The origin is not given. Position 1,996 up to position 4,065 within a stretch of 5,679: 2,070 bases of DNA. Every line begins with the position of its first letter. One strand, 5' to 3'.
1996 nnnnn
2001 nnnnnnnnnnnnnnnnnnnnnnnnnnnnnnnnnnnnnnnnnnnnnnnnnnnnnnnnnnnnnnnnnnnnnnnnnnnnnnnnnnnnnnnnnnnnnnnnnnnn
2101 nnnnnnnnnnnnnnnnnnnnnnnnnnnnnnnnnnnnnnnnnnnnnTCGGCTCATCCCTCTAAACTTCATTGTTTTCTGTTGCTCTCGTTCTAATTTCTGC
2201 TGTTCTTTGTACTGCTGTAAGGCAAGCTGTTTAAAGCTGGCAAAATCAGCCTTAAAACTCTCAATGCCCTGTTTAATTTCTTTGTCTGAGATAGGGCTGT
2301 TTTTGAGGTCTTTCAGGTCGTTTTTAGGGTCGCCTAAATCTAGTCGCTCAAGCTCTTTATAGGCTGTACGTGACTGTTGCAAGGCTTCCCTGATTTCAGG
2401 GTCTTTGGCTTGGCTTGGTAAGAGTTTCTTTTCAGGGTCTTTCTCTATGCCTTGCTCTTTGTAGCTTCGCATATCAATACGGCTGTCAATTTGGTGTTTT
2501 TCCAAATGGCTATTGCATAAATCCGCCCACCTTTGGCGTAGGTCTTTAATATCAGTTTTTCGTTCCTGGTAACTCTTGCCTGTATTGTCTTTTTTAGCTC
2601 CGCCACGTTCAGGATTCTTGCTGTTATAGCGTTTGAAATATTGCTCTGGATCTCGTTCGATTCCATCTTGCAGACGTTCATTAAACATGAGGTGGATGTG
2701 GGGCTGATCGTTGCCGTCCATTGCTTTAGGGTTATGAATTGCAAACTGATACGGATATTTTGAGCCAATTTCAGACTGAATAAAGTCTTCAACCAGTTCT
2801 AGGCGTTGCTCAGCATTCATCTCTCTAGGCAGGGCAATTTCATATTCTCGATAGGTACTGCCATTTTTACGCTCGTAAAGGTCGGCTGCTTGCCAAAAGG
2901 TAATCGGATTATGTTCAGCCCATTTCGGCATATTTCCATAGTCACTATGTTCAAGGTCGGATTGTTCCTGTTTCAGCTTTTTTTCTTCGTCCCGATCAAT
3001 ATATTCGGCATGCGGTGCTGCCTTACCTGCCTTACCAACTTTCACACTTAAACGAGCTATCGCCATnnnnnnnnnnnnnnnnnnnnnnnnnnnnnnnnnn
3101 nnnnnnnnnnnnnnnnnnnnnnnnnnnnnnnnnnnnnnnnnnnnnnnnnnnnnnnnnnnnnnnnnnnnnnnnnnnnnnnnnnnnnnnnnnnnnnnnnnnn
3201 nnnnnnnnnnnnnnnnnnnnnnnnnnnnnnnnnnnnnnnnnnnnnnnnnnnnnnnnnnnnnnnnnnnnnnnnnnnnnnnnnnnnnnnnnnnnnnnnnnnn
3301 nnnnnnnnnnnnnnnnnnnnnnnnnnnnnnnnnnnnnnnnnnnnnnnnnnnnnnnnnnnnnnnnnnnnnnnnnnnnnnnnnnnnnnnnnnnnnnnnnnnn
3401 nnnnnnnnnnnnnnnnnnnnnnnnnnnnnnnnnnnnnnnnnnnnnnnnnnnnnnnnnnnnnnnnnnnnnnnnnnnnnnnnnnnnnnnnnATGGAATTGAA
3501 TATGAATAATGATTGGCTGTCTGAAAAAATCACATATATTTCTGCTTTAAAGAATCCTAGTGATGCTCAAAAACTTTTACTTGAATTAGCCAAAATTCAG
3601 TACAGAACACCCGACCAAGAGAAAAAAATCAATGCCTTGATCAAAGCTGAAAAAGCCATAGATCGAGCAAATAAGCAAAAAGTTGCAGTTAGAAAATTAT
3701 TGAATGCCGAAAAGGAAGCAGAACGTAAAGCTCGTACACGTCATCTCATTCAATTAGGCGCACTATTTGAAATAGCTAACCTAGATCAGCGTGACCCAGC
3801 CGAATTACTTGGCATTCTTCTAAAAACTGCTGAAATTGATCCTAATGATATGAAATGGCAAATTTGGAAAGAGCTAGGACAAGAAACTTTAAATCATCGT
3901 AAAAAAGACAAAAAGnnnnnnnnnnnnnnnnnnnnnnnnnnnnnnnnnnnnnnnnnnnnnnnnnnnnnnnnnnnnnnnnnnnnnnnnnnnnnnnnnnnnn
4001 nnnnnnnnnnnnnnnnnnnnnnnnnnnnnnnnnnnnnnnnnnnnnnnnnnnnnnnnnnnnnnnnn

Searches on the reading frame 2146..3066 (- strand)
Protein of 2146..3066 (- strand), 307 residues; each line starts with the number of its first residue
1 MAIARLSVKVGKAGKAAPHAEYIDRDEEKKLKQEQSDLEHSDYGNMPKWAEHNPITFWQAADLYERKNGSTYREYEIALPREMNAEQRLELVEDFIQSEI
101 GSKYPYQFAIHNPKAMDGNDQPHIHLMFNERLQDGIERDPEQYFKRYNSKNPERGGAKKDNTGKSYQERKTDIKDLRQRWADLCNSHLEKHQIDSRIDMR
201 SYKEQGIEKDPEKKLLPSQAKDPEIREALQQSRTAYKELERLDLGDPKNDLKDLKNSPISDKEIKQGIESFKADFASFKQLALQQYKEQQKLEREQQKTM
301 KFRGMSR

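Call 55: search_protein_families(library=pfam, proteins=[window:2146-3066:-], max_evalue=0.01)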
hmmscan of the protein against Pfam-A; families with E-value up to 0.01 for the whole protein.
window:2146-3066:- (307 aa): 2 families
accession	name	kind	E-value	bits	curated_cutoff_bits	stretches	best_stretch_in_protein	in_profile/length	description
PF03389.21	MobA_MobL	-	1.1e-30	107.5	26.7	1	45-215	42-214/224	MobA/MobL family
PF03432.20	Relaxase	-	0.00026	21.7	24.6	1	55-131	28-101/132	MobA/VirD2-like, nuclease domain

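Call 80: search_solved_structures(query=window:2146-3066:-, max_evalue=0.001, show_alignments=1)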
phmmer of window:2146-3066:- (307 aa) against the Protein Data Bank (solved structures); distinct sequences matched with E-value up to 0.001: 2.
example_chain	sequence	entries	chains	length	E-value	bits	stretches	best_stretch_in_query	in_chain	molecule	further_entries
2ns6_A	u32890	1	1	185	7.1e-37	130.5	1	4-190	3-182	Mobilization protein A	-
4ht4_A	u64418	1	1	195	4.6e-05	26.1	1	57-202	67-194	Nicking enzyme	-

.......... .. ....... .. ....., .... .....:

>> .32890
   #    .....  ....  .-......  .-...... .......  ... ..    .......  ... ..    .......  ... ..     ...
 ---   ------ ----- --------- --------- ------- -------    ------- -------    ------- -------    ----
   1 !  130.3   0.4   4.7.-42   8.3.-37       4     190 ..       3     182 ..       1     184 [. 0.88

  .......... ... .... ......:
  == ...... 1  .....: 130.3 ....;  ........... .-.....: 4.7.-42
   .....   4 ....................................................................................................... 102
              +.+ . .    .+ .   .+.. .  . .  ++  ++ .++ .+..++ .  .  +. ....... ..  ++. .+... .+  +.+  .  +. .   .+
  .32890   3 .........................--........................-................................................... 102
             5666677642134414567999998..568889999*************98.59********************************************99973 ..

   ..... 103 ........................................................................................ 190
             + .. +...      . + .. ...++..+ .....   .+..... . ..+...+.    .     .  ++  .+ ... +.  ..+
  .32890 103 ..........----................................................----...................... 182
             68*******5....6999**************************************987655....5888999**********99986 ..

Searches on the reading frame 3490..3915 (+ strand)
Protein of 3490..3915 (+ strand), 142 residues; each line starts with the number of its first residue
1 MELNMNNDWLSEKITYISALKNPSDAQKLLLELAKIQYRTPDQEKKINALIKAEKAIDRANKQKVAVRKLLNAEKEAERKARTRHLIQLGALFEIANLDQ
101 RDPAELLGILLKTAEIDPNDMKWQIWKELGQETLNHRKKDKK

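Call 34: find_related_loci(query=window:3490-3915:+, collection=genome_contigs, flank=4000)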
Query window:3490-3915:+ (142 aa) in genome_contigs; peptide patterns used: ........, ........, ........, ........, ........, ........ (x = any residue, [..] = any of these).
180 stretches matched a pattern; 40 encode a relative of the query (tblastn E <= 1e-3); 40 distinct loci.
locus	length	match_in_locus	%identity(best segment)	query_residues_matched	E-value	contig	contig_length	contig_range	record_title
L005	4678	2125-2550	100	1-142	9e-91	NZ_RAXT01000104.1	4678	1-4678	Acinetobacter rongchengensis strain WCHAc060115 104, whole genome shotgun sequence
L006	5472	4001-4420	98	1-140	5e-88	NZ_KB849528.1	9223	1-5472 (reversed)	Acinetobacter gerneri DSM 14967 = CIP 107464 = MTCC 9824 strain CIP 107464 acLZs-supercont1.22, whole genome shotgun seq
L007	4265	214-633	98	1-140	4e-88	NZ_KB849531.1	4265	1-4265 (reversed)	Acinetobacter gerneri DSM 14967 = CIP 107464 = MTCC 9824 strain CIP 107464 acLZs-supercont1.25, whole genome shotgun seq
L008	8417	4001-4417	98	1-139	3e-87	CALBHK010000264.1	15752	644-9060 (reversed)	MAG TPA_asm: uncultured Chlamydiae bacterium isolate SRR6231132_bin.17_CONCOCT_v1.1_MAG genome assembly, contig: ERZ6502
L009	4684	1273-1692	96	1-140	6e-87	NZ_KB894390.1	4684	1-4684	Acinetobacter tjernbergiae DSM 14971 = CIP 107465 strain DSM 14971 C502DRAFT_scaffold00038.38, whole genome shotgun sequ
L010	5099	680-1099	96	1-140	5e-87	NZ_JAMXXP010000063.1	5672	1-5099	Acinetobacter lwoffii strain VE196-10 contig00063, whole genome shotgun sequence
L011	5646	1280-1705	96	1-142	4e-87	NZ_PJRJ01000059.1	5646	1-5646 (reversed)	Acinetobacter sp. B51(2017) NODE_59_length_5646_cov_248.604, whole genome shotgun sequence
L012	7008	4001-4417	97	1-139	7e-87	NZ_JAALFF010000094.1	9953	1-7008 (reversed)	Acinetobacter lwoffii strain GC2 NODE_94_length_9953_cov_183.705475, whole genome shotgun sequence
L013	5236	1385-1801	98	1-139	8e-87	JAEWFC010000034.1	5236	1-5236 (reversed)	MAG: Acidobacteria bacterium isolate OH_PBlB_17 k127_84370, whole genome shotgun sequence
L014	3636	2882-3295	98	1-138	6e-87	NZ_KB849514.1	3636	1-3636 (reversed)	Acinetobacter gerneri DSM 14967 = CIP 107464 = MTCC 9824 strain CIP 107464 acLZs-supercont1.1, whole genome shotgun sequ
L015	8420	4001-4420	96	1-140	1e-86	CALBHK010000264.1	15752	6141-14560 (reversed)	MAG TPA_asm: uncultured Chlamydiae bacterium isolate SRR6231132_bin.17_CONCOCT_v1.1_MAG genome assembly, contig: ERZ6502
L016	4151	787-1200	98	1-138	1e-86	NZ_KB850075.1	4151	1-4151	Acinetobacter higginsii strain CIP 70.18 acLso-supercont1.26, whole genome shotgun sequence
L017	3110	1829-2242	98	1-138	2e-87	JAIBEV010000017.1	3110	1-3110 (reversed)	MAG: Candidatus Paracaedibacteraceae bacterium isolate BC_maxbin.023 BC_k141_53084, whole genome shotgun sequence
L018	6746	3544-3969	94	1-142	8e-86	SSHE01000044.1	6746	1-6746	MAG: Acinetobacter sp. isolate Bin_8_1 c_000000130168, whole genome shotgun sequence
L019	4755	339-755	96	1-139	8e-86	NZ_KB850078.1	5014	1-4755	Acinetobacter higginsii strain CIP 70.18 acLso-supercont1.3, whole genome shotgun sequence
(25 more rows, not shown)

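Call 55: search_protein_families(library=pfam, proteins=[window:3490-3915:+, L005:2705-3196:+, L005:3171-3584:-], max_evalue=0.01)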
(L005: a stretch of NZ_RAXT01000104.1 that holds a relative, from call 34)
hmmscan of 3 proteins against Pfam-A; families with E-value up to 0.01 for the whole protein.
window:3490-3915:+ (142 aa): 2 families
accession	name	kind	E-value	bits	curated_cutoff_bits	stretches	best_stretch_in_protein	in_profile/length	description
PF06412.16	TraD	-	1.2e-12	47.9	22.3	1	77-134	2-60/62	Conjugal transfer protein TraD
PF12958.12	DUF3847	-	0.0077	16.7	40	0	52-95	11-51/81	Protein of unknown function (DUF3847)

L005:2705-3196:+ (164 aa): 0 families

L005:3171-3584:- (138 aa): 0 families

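Call 84: find_related_loci(query=window:3490-3915:+, collection=viral_contigs, flank=4000)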
Query window:3490-3915:+ (142 aa) in viral_contigs; peptide patterns used: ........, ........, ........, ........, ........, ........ (x = any residue, [..] = any of these).
9 stretches matched a pattern, but none encodes a relative of the query by tblastn (E <= 1e-3).
